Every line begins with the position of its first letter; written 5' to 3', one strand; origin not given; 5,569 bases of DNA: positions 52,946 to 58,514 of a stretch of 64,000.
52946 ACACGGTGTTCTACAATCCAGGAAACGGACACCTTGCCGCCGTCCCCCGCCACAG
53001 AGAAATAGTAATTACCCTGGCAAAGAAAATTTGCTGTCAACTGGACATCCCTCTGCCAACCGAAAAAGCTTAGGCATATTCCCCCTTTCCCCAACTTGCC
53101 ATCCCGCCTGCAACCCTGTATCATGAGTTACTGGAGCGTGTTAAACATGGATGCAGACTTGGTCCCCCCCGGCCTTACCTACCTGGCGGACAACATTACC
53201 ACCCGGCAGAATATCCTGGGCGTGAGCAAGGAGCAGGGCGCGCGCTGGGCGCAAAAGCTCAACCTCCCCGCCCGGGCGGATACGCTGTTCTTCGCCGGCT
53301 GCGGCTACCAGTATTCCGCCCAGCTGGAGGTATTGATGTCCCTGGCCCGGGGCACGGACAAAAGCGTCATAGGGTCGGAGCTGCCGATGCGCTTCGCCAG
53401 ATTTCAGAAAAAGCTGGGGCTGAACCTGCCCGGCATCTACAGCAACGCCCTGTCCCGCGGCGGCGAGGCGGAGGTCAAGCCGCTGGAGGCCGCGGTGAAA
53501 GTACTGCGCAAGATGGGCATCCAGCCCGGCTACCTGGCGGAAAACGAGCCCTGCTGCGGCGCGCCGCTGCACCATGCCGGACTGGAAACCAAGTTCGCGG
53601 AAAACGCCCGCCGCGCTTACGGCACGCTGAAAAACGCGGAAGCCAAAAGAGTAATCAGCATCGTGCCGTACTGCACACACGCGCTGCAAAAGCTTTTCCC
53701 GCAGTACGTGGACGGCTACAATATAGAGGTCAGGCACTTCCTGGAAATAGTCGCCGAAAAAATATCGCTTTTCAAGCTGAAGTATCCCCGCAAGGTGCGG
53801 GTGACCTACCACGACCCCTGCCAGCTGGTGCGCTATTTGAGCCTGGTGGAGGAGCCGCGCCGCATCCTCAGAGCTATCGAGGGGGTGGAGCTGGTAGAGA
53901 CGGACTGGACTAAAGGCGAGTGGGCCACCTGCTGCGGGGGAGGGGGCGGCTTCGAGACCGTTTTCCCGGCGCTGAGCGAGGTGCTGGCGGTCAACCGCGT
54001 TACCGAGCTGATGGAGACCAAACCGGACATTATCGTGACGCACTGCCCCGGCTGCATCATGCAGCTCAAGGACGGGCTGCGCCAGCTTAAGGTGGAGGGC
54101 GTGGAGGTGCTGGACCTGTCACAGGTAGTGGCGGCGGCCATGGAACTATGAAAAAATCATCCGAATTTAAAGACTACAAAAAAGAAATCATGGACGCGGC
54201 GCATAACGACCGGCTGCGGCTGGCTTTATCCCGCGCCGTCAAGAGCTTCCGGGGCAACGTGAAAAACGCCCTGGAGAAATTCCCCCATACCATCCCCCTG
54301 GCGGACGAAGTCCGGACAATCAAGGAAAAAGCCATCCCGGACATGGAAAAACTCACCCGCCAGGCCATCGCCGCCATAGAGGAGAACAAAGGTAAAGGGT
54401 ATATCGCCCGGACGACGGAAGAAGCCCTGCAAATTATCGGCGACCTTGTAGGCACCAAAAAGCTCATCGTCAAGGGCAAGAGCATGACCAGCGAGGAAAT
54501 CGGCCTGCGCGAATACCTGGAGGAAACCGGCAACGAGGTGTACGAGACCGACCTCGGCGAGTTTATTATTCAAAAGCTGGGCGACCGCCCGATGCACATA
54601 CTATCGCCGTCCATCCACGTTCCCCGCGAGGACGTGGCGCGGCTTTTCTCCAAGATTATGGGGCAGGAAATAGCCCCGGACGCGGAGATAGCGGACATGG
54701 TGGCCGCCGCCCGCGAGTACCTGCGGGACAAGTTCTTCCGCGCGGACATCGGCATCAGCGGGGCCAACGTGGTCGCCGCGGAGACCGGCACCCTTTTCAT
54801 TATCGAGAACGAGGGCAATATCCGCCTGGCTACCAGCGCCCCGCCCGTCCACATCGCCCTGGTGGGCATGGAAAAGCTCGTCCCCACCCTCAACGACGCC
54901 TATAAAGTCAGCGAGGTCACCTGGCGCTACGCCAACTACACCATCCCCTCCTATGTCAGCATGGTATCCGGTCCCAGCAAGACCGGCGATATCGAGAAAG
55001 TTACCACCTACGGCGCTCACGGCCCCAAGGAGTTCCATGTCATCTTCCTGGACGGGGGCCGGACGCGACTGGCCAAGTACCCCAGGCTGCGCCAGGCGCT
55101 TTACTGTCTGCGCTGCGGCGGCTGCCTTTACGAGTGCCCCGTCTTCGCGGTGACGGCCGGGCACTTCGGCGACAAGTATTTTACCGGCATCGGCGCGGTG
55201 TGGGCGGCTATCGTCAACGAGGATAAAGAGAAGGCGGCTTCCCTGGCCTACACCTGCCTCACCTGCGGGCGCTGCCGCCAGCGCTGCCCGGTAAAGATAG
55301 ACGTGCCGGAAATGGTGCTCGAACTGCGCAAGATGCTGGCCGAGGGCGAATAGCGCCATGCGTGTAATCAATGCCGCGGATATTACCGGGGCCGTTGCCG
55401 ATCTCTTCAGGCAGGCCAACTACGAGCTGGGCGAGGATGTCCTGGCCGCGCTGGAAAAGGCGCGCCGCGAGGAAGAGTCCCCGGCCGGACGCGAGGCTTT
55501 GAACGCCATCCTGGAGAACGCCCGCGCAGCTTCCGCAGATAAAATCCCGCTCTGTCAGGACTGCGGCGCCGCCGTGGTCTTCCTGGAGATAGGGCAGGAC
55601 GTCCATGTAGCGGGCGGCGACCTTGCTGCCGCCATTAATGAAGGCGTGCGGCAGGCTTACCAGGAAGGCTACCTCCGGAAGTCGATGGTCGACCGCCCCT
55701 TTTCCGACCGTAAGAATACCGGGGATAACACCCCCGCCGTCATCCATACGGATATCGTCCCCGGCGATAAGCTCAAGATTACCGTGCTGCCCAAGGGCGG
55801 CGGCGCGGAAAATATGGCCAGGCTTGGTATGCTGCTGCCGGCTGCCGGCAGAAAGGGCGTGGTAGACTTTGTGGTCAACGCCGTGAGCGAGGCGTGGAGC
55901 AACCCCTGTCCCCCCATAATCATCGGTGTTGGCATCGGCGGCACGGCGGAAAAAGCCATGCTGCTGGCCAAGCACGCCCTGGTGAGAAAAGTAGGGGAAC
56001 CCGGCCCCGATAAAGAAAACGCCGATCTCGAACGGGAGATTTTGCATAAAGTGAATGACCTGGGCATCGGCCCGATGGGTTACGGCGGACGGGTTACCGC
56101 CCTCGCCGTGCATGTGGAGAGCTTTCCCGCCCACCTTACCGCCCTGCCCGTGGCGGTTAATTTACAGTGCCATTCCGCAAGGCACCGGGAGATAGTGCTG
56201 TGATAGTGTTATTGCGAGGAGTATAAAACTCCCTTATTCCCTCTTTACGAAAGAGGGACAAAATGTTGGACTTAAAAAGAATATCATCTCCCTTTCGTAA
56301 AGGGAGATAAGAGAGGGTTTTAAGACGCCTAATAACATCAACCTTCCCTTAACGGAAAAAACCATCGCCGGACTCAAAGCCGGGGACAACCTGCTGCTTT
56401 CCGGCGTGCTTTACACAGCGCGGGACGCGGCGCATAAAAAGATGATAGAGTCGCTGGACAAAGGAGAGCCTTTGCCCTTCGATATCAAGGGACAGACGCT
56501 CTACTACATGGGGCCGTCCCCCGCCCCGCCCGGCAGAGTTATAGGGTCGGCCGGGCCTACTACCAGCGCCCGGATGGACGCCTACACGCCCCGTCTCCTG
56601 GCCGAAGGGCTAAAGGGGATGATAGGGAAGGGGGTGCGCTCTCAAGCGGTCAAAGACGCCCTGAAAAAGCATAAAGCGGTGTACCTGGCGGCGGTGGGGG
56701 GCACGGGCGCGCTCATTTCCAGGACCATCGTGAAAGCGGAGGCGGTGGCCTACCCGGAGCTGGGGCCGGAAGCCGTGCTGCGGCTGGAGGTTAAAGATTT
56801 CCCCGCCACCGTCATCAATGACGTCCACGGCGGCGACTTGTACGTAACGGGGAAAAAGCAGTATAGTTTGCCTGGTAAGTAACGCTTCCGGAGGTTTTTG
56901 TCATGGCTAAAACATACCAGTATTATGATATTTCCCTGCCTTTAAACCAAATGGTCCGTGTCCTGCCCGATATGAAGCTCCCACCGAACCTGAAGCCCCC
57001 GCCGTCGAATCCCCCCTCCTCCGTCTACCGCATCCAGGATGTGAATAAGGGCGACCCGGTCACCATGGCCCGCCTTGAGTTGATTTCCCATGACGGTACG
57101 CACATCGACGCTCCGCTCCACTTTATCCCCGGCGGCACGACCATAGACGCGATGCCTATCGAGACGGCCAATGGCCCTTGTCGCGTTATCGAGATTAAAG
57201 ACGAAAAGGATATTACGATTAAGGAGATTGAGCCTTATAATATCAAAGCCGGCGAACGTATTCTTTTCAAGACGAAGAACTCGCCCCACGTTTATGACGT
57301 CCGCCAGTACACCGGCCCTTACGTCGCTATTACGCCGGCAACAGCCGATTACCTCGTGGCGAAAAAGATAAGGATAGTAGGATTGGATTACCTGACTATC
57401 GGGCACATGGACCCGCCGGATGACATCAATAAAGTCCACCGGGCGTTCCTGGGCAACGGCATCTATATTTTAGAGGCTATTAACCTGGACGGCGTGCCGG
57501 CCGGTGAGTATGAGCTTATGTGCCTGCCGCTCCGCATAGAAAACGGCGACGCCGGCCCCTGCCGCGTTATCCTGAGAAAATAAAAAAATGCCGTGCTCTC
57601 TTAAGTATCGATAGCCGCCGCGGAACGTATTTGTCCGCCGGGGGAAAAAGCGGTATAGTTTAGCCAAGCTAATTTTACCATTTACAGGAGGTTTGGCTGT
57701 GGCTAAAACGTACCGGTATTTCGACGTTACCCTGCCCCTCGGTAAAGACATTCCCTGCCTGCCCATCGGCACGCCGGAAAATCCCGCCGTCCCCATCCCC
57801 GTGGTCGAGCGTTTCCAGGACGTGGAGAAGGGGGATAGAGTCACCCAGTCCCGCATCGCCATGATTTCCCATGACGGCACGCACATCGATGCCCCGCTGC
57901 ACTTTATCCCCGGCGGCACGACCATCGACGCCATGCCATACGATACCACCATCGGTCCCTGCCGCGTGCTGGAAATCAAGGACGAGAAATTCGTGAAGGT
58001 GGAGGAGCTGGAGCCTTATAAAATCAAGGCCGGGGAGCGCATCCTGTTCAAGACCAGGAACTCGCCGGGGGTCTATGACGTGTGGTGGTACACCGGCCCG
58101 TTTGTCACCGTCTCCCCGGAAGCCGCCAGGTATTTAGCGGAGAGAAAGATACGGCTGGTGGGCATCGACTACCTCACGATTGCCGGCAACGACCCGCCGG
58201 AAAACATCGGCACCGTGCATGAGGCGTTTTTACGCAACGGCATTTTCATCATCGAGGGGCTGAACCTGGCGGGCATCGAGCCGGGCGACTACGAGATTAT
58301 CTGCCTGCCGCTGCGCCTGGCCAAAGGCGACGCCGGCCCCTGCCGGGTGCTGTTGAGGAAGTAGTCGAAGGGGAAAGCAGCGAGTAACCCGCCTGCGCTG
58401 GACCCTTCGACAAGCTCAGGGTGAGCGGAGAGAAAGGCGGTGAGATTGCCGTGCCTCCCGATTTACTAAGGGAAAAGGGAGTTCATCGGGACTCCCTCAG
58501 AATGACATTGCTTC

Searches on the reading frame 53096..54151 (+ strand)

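Call 24: search_protein_families(library=pfam, proteins=[window:53096-54151:+], max_evalue=0.00001)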
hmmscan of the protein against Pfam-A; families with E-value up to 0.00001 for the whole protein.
window:53096-54151:+ (351 aa): 1 family
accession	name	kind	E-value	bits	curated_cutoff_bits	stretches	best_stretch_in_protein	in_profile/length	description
PF02754.22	CCG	-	2.1e-30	105.1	20.6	2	236-325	1-85/85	Cysteine-rich domain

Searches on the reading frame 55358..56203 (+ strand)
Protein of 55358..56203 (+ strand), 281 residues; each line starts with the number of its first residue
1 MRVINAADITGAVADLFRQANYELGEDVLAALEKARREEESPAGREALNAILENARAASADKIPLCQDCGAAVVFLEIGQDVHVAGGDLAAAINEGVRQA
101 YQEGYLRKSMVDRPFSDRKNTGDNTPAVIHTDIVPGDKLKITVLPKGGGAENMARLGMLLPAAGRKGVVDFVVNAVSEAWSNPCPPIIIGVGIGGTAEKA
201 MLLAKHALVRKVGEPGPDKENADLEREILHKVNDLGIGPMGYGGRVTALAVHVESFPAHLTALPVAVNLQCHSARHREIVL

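Call 24: search_protein_families(library=pfam, proteins=[window:55358-56203:+], max_evalue=0.00001)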
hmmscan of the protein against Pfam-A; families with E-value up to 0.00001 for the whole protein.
window:55358-56203:+ (281 aa): 1 family
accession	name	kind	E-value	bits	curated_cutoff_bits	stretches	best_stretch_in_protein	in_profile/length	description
PF05681.19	Fumerase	-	2.5e-112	375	25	1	12-279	3-269/270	Fumarate hydratase (Fumerase)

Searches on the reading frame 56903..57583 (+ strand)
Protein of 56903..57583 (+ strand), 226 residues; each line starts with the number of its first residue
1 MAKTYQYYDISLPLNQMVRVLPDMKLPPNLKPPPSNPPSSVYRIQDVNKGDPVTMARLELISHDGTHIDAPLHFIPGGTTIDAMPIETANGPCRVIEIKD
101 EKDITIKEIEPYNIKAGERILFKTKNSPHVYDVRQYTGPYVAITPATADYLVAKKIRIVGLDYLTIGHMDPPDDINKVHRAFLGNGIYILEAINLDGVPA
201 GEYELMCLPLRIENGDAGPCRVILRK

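Call 62: search_protein_families(library=pfam, proteins=[window:56903-57583:+], max_evalue=0.00001)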
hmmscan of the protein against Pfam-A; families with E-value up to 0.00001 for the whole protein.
window:56903-57583:+ (226 aa): 1 family
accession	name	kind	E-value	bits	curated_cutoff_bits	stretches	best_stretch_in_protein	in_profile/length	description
PF04199.19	Cyclase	-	4.4e-21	76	23.1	1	8-166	1-140/142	Putative cyclase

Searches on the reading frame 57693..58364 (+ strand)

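Call 62: search_protein_families(library=pfam, proteins=[window:57693-58364:+], max_evalue=0.00001)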
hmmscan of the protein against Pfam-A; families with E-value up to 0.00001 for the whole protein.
window:57693-58364:+ (223 aa): 1 family
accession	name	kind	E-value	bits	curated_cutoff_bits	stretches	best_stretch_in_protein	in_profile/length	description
PF04199.19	Cyclase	-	3.1e-23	83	23.1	1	11-162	2-139/142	Putative cyclase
